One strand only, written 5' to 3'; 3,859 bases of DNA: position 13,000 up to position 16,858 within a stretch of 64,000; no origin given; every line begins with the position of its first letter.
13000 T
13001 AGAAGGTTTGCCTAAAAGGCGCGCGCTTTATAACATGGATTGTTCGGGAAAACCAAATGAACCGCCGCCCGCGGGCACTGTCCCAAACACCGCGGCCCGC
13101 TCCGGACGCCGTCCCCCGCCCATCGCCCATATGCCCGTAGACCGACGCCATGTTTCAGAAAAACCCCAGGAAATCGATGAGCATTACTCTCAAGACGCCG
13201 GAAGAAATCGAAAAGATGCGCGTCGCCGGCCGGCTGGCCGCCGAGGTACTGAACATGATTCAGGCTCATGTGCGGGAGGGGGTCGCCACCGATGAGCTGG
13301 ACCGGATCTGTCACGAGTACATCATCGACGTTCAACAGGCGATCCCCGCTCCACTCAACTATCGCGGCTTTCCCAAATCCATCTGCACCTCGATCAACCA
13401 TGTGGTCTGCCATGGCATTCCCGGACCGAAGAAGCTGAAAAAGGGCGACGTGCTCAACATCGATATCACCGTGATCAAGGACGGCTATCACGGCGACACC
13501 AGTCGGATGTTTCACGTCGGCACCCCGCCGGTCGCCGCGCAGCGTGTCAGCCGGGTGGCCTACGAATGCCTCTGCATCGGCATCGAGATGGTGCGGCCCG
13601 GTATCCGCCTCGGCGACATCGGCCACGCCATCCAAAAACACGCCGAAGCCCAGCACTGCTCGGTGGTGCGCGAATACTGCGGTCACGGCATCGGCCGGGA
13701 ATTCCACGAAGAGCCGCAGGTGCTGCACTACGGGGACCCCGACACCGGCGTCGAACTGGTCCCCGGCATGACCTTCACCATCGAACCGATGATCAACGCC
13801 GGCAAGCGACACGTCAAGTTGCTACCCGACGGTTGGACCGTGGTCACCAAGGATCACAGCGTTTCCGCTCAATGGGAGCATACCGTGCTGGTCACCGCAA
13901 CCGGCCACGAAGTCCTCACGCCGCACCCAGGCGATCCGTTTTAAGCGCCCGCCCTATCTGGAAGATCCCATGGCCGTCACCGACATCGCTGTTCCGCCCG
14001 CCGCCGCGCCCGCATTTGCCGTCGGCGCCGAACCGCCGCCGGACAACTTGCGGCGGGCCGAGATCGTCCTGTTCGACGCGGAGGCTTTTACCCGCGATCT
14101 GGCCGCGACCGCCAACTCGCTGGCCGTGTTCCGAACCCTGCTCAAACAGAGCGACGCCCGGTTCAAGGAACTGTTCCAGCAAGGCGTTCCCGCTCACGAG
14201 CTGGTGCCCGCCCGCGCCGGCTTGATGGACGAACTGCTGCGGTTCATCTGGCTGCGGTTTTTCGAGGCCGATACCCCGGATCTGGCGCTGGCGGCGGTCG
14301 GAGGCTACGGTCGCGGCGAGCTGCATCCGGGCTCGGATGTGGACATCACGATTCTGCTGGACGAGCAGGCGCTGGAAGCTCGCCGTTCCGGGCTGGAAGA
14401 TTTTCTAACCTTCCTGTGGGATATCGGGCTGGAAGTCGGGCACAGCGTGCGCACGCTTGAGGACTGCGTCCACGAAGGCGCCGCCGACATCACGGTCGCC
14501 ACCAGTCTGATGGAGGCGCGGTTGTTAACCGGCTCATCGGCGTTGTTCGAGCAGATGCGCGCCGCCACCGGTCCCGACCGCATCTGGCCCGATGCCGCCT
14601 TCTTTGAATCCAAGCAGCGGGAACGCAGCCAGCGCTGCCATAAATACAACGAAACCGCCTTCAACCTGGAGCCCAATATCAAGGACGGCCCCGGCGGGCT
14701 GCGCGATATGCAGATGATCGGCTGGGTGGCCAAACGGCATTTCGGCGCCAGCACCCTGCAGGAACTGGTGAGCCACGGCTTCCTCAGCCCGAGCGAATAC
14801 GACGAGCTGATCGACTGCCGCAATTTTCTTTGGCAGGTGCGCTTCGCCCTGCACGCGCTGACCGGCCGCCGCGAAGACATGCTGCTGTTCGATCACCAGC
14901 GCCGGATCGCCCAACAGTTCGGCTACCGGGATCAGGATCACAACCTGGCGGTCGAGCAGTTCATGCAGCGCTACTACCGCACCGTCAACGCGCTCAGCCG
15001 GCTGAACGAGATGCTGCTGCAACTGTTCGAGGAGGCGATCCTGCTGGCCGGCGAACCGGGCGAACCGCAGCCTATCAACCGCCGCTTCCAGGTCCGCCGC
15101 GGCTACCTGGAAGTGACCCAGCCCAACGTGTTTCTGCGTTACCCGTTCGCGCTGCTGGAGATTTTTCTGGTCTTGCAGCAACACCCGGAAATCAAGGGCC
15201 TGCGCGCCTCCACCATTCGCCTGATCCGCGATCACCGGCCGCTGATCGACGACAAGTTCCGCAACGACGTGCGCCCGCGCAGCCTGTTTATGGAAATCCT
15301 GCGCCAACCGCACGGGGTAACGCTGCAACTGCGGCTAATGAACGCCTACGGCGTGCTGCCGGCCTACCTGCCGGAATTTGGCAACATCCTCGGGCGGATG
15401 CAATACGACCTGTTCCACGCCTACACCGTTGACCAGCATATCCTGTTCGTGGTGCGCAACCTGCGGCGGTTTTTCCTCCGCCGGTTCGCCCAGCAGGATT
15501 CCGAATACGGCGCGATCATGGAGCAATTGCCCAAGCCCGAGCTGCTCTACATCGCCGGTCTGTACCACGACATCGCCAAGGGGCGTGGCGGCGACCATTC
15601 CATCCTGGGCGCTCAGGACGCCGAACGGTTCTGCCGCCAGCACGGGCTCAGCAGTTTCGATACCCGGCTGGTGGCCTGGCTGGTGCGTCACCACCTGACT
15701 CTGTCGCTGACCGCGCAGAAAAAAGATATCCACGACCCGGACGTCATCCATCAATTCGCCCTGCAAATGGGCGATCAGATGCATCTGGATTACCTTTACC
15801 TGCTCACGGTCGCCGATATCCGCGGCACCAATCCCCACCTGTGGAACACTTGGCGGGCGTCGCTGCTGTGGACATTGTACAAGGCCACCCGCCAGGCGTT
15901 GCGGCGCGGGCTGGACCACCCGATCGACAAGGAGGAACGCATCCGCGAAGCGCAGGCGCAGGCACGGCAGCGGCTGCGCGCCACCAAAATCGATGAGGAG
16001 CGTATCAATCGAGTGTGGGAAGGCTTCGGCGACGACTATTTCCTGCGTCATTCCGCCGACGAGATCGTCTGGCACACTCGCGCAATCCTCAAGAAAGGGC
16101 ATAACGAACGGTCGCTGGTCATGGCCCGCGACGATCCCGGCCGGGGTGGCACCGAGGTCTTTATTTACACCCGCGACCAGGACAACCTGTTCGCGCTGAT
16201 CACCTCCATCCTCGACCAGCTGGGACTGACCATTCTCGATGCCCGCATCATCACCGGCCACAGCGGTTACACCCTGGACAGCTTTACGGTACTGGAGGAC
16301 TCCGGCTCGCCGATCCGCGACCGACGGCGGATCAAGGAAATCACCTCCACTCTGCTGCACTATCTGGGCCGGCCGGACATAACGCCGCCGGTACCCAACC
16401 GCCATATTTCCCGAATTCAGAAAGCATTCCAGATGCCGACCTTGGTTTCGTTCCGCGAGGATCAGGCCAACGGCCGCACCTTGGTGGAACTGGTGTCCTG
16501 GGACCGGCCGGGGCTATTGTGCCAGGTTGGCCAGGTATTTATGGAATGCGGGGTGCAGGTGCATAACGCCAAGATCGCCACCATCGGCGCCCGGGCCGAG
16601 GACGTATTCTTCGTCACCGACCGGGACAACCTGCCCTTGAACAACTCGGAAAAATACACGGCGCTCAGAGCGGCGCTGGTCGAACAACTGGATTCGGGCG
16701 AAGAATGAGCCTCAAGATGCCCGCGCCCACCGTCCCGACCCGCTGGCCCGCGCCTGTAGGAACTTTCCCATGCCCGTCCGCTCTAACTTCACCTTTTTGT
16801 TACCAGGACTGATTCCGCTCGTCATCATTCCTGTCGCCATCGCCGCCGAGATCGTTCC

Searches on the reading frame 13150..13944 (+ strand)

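Call 74: search_protein_families(library=pfam, proteins=[window:13150-13944:+], max_evalue=0.01)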
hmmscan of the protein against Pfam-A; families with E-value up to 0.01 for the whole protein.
window:13150-13944:+ (264 aa): 1 family
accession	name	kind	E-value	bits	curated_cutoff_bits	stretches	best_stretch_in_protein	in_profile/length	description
PF00557.29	Peptidase_M24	-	2.2e-55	188.1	23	1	21-250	1-208/208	Metallopeptidase family M24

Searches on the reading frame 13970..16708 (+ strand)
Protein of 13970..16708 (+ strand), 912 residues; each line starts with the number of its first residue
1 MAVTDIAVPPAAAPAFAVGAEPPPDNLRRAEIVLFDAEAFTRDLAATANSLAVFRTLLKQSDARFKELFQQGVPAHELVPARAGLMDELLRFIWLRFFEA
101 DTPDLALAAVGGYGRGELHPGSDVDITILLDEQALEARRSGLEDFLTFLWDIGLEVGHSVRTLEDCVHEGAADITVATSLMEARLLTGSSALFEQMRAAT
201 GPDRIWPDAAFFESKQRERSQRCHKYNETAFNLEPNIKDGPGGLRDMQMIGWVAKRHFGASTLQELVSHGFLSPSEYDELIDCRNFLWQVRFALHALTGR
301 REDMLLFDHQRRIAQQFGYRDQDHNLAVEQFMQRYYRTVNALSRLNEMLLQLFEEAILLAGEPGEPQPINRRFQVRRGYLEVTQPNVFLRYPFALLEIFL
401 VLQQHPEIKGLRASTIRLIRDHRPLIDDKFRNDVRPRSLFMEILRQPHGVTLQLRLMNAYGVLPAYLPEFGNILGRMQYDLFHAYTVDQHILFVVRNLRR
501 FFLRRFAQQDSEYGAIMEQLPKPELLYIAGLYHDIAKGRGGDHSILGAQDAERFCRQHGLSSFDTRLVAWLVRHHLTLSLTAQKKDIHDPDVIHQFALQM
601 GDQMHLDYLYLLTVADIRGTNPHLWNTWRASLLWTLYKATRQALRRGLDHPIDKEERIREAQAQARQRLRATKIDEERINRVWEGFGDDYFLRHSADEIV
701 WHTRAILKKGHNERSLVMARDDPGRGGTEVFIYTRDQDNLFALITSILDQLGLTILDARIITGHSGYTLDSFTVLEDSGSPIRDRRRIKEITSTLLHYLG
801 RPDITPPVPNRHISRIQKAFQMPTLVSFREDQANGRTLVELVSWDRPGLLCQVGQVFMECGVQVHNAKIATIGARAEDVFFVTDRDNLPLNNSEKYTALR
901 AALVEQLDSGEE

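Call 74: search_protein_families(library=pfam, proteins=[window:13970-16708:+], max_evalue=0.01)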
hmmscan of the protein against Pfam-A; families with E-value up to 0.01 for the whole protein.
window:13970-16708:+ (912 aa): 7 families
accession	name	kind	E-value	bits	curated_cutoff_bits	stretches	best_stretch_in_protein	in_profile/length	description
PF08335.16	GlnD_UR_UTase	-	4e-51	173.2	21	1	211-350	2-141/141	GlnD PII-uridylyltransferase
PF01966.28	HD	-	2.3e-10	41.2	22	1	514-589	20-93/116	HD domain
PF01909.29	NTP_transf_2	-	2.2e-06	28.4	21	1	98-141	8-56/93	Nucleotidyltransferase domain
PF01842.31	ACT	-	3.2e-06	27.3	27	1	845-889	9-55/66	ACT domain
PF03445.19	DUF294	-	0.00028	21.2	21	1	63-149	5-94/138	Putative nucleotidyltransferase DUF294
PF22754.3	bHLH-TF_ACT-like_plant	-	0.0035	18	27.6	0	837-880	11-53/75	Plant bHLH transcription factor, ACT-like domain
PF24931.1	ACT_ACR9_3rd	-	0.0076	16.7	27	0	832-907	8-84/98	ACR9-like, ACT-like domain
